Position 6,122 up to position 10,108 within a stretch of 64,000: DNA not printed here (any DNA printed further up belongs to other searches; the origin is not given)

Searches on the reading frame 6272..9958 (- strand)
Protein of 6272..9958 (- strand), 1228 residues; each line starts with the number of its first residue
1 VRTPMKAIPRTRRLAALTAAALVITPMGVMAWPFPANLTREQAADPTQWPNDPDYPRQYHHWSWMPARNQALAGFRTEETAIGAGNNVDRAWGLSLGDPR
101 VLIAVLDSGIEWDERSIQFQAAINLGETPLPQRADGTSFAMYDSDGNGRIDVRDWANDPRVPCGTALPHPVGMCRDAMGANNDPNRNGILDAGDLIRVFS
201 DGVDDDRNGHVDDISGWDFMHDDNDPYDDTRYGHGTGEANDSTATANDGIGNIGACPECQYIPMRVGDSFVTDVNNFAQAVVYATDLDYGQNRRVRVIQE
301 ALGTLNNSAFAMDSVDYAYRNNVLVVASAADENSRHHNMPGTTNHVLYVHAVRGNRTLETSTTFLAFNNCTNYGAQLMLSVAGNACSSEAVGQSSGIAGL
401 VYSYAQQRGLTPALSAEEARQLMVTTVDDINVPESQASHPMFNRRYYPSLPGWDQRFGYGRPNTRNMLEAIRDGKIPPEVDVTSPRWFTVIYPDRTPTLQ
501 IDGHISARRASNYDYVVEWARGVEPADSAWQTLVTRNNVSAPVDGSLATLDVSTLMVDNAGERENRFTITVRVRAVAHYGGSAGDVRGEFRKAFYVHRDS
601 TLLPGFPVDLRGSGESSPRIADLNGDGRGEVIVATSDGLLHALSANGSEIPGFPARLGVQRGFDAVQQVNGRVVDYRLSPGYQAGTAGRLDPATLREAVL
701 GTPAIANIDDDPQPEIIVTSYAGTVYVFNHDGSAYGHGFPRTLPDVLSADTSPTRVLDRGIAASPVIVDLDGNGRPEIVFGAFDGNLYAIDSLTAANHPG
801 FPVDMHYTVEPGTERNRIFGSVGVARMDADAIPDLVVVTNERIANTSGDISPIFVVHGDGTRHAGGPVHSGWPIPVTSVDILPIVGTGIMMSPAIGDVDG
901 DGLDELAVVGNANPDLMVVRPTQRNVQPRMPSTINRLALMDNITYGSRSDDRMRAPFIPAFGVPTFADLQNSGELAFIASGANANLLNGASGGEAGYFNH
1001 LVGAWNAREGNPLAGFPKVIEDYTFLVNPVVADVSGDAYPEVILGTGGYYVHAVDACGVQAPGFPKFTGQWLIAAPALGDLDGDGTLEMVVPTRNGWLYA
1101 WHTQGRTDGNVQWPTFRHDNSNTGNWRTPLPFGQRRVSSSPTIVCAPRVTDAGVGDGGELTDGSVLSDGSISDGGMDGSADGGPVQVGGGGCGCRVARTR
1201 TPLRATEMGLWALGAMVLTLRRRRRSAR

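Call 36: search_protein_families(library=pfam, proteins=[window:6272-9958:-], max_evalue=0.0001)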
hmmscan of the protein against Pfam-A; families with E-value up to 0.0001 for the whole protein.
window:6272-9958:- (1228 aa): 4 families
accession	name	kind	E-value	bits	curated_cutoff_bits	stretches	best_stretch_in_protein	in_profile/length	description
PF13517.12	FG-GAP_3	-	2.1e-17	63.9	26.9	0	708-779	2-60/61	FG-GAP-like repeat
PF00082.27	Peptidase_S8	-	1.9e-15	57.4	21.8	1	101-460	4-288/288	Subtilase family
PF01839.29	FG-GAP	-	7.5e-11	42.1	22.1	0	892-908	4-20/37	FG-GAP repeat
PF25292.1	Beta-prop_CGLA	-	8.8e-09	35.7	26.8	0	621-650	37-66/316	Lambda-carrageenase beta-propeller domain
